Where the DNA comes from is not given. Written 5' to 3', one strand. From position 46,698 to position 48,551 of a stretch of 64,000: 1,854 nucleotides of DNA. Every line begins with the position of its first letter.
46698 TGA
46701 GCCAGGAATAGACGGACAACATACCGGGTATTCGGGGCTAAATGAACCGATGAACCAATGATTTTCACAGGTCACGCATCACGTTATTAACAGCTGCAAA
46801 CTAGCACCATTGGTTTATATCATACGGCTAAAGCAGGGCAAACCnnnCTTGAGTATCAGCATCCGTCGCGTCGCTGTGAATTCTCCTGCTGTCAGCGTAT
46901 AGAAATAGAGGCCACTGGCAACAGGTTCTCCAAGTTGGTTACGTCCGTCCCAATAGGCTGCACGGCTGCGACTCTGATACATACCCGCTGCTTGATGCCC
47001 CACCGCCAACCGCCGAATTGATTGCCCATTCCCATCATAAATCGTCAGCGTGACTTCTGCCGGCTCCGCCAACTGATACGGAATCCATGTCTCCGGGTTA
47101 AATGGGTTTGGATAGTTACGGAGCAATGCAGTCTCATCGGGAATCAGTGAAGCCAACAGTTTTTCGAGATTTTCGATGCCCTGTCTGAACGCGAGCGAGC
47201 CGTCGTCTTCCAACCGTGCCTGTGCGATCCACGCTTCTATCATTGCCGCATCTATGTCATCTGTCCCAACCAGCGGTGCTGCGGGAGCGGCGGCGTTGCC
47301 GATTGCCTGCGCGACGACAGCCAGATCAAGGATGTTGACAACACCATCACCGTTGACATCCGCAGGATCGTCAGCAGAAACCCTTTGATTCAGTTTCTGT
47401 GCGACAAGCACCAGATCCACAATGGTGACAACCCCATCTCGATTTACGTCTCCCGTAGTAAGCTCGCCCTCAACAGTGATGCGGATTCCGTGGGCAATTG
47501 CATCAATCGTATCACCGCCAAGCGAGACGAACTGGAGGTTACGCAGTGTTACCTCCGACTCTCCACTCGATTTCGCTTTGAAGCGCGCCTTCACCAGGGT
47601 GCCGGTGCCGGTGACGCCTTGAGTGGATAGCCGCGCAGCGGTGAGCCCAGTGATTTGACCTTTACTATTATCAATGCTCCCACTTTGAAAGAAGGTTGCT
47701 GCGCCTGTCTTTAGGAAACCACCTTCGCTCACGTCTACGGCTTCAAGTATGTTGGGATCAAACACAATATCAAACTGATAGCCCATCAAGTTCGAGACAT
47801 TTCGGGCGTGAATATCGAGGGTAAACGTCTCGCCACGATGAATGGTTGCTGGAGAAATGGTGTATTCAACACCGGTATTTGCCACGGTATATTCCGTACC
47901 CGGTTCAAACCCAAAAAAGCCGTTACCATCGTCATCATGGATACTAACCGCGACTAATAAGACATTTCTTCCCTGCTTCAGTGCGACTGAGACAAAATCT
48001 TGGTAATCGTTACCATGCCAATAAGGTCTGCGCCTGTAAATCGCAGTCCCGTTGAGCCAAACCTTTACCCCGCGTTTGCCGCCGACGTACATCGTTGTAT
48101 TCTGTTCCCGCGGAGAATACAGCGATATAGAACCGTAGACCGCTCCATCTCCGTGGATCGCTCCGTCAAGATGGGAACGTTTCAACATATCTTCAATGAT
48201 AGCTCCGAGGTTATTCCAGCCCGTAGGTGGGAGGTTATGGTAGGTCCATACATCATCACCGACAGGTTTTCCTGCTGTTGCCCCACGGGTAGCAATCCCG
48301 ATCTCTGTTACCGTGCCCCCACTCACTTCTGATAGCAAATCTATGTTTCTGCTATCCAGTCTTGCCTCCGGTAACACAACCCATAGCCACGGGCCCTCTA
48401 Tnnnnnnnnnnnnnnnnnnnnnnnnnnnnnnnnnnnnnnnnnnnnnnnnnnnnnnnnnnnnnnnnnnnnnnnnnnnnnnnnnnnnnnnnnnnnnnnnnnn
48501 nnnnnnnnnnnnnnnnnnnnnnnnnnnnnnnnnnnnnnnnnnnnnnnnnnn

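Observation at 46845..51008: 1.39k-aa secreted protein combining cytochrome c haems, LRRs, cohesin and dockerin modules and a T9SS C-terminal sorting domain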

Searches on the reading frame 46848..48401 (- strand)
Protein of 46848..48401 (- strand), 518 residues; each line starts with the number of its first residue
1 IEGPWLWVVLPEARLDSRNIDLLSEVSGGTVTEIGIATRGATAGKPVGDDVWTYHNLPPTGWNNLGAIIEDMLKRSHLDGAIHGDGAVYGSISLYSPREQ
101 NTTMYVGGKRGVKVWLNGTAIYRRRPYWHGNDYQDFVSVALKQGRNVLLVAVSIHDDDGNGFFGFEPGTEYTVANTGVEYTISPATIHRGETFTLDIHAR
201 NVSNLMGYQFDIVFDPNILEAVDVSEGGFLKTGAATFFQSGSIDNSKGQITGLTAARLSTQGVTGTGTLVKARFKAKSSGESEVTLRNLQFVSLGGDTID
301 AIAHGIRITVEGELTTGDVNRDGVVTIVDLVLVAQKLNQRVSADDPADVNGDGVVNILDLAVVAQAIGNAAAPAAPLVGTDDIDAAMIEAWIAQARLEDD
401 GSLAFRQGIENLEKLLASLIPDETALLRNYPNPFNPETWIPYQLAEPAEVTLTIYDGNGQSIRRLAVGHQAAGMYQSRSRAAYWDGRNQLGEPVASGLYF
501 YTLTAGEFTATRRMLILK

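Call 52: predict_structure(alignment_id=A3)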
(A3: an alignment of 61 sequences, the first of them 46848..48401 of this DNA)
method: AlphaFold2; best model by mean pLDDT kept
length: 518 residues; sequences in the alignment: 61
mean_pLDDT: 60.1   pTM: 0.43
mean pLDDT of the five models: 60.1, 57.5, 56.7, 55.8, 52.4
residues with pLDDT >= 90: 38; 70-90: 137; 50-70: 179; < 50: 164
segments of 3 or more residues with pLDDT < 50: 1-6, 19-83, 172-175, 369-383, 419-446, 468-493, 496-499, 513-518
pLDDT, mean of each block of 10 residues (from residue 1): 41 54 36 26 31 30 41 38 53 60 66 70 64 67 63 59 55 56 78 86 81 91 92 86 93 88 84 90 76 67 63 80 73 74 77 72 60 32 50 58 58 54 34 33 46 55 56 34 38 49 55 47
secondary structure, 60 per line:
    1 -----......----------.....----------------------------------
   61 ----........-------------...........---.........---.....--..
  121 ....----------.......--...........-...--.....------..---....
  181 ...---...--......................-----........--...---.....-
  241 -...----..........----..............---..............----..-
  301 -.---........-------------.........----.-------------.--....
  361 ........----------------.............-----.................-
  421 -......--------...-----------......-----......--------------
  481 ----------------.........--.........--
elements in order: E6-11 H22-26 H65-72 E86-96 E100-108 E112-116 E119-124 E135-141 E144-154 E161-165 E177-183 E187-189 E192-213 E219-226 E235-239 E242-244 E249-258 E263-276 E280-293 E306-313 H327-335 H357-368 H385-397 H403-419 H422-427 E450-455 E461-466 E497-505 E508-516

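Call 71: fold_search(model_id=the predicted structure, library=pdb)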
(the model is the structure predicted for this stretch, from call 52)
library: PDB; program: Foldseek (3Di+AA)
matches with E <= 10: 1614; with E <= 0.001: 375
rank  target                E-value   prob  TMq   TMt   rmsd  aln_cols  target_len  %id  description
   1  3l8q_D                1.2e-08  1.00  0.24  0.35  14.8       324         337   14  Structure analysis of the type II cohesin dyad from the adaptor ScaA scaffoldin of Acetivibrio cellulolyticus (released 2010-05-05)
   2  3l8q_A                3.9e-08  1.00  0.23  0.34  14.3       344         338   11  Structure analysis of the type II cohesin dyad from the adaptor ScaA scaffoldin of Acetivibrio cellulolyticus (released 2010-05-05)
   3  4u3s_A                5.8e-08  1.00  0.23  0.67   2.7       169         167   18  Crystal structure of Coh3ScaB-XDoc_M1ScaA complex: A N-terminal interface mutant of type II Cohesin-X-Dockerin complex (released 2015-07-29)
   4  2xdh                  5.8e-08  1.00  0.21  0.68   3.9       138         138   15  Non-cellulosomal cohesin from the hyperthermophilic archaeon Archaeoglobus fulgidus (released 2010-05-26)
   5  3l8q_C                8.1e-08  1.00  0.25  0.37  13.3       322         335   12  Structure analysis of the type II cohesin dyad from the adaptor ScaA scaffoldin of Acetivibrio cellulolyticus (released 2010-05-05)
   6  3l8q_B                1.1e-07  1.00  0.24  0.34  13.5       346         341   11  Structure analysis of the type II cohesin dyad from the adaptor ScaA scaffoldin of Acetivibrio cellulolyticus (released 2010-05-05)
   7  1qzn                  1.1e-07  1.00  0.22  0.62   3.3       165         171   19  Crystal Structure Analysis of a type II cohesin domain from the cellulosome of Acetivibrio cellulolyticus (released 2004-09-21)
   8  4fl4_B                1.6e-07  1.00  0.21  0.59   5.8       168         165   16  Scaffoldin conformation and dynamics revealed by a ternary complex from the Clostridium thermocellum cellulosome (released 2012-06-27)
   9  2y3n_A                3.0e-07  1.00  0.23  0.62   3.4       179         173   16  Type II cohesin-dockerin domain from Bacteroides cellolosolvens (released 2012-01-11)
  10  5k39_A                3.0e-07  1.00  0.20  0.57   7.3       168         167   14  THE TYPE II COHESIN DOCKERIN COMPLEX FROM CLOSTRIDIUM THERMOCELLUM (released 2017-03-29)
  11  4wi0_A                3.4e-07  1.00  0.22  0.64   4.9       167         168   17  Crystal structure of Coh3ScaB-XDoc_M2ScaA complex: A C-terminal interface mutant of type II Cohesin-X-Dockerin complex (released 2015-10-07)
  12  3f2l                  3.4e-07  1.00  0.22  0.62   3.1       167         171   19  Crystal structure analysis of the K171A mutation of N-terminal type II cohesin 1 from the cellulosomal ScaB subunit of A (released 2008-12-02)
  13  1zv9                  3.4e-07  1.00  0.21  0.58   3.8       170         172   17  Crystal structure analysis of a type II cohesin domain from the cellulosome of Acetivibrio cellulolyticus- SeMet derivat (released 2006-06-13)
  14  5lxv_C                4.4e-07  1.00  0.23  0.63   3.5       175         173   16  Crystal structure of Ruminococcus flavefaciens scaffoldin C cohesin in complex with a dockerin from an uncharacterized (released 2016-10-19)
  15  3ghp_B                4.7e-07  1.00  0.22  0.58   6.9       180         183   19  Structure of the second type II cohesin module from the adaptor ScaA scaffoldin of Acetivibrio cellulolyticus (includi (released 2009-06-23)
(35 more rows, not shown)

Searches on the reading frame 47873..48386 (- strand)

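Call 55: search_solved_structures(query=A4, max_evalue=10, show_alignments=1)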
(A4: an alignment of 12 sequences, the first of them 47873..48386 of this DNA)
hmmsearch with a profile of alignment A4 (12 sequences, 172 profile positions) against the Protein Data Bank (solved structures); distinct sequences matched with E-value up to 10: 9.
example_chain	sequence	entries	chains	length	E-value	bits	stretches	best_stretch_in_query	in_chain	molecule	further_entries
1yq2_A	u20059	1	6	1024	0.023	17.7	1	87-149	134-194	beta-galactosidase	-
6ld0_A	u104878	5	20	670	0.077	16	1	101-163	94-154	LacZ1 Beta-galactosidase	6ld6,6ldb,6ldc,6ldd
5z1b_A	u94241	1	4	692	0.08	15.9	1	101-163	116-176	Glycosyl hydrolase family 2, TIM barrel domain protein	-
9ega_A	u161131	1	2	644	0.16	15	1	102-165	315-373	Sialate O-acetylesterase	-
8prs_A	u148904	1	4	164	0.17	14.9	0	78-109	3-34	nvBagel4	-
6mvg_A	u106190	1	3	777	0.23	14.4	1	96-148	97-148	beta-glucuronidase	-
6u7i_A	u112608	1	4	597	0.32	14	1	101-150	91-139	Beta-glucuronidase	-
2okx_A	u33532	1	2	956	1.5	11.8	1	106-169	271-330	Rhamnosidase B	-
7ncc_A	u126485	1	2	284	1.7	11.7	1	76-133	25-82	Putative class II fructose-1,6-bisphosphate aldolase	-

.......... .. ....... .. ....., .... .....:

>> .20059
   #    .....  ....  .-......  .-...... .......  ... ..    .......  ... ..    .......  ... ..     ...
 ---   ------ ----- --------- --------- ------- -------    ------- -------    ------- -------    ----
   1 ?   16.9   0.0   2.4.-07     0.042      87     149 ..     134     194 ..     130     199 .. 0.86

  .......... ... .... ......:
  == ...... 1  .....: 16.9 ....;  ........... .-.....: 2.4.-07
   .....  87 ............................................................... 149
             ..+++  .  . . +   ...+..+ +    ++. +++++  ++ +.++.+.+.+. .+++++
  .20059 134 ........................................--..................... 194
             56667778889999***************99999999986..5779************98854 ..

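Call 56: search_protein_families(library=pfam, alignment_id=A4, max_evalue=1)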
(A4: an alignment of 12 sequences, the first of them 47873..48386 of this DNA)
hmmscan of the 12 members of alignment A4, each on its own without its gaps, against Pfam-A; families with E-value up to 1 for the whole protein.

A. member 1, window:47873-48386:- (171 aa): 2 families
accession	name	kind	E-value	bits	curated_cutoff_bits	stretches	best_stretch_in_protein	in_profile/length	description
PF21557.3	RhaB_D2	-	0.0091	16.3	27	1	102-161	46-101/172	Alpha-L-rhamnosidase, domain D2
PF13364.12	BetaGal_ABD2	-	0.069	14.3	23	1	102-151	60-110/112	Beta-galactosidase second all-beta domain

B. families by the number of members that match (of 12 scanned): 12 families
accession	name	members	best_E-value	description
PF13364.12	BetaGal_ABD2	5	0.0019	Beta-galactosidase second all-beta domain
PF21557.3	RhaB_D2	4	0.0091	Alpha-L-rhamnosidase, domain D2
PF02837.24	Glyco_hydro_2_N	3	0.014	Glycosyl hydrolases family 2, sugar binding domain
PF08531.16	Bac_rhamnosid_N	1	0.0036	Alpha-L-rhamnosidase N-terminal domain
PF23167.1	DUF7057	1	0.031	Domain of unknown function (DUF7057)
PF07653.23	SH3_2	1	0.049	Variant SH3 domain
PF06439.18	3keto-disac_hyd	1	0.06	3-keto-disaccharide hydrolase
PF03633.20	Glyco_hydro_65C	1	0.093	Glycosyl hydrolase family 65, C-terminal domain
PF00018.34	SH3_1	1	0.1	SH3 domain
PF12733.13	Cadherin-like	1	0.12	Cadherin-like beta sandwich domain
PF16741.10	mRNA_decap_C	1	0.14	mRNA-decapping enzyme C-terminus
PF04561.19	RNA_pol_Rpb2_2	1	0.2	RNA polymerase Rpb2, domain 2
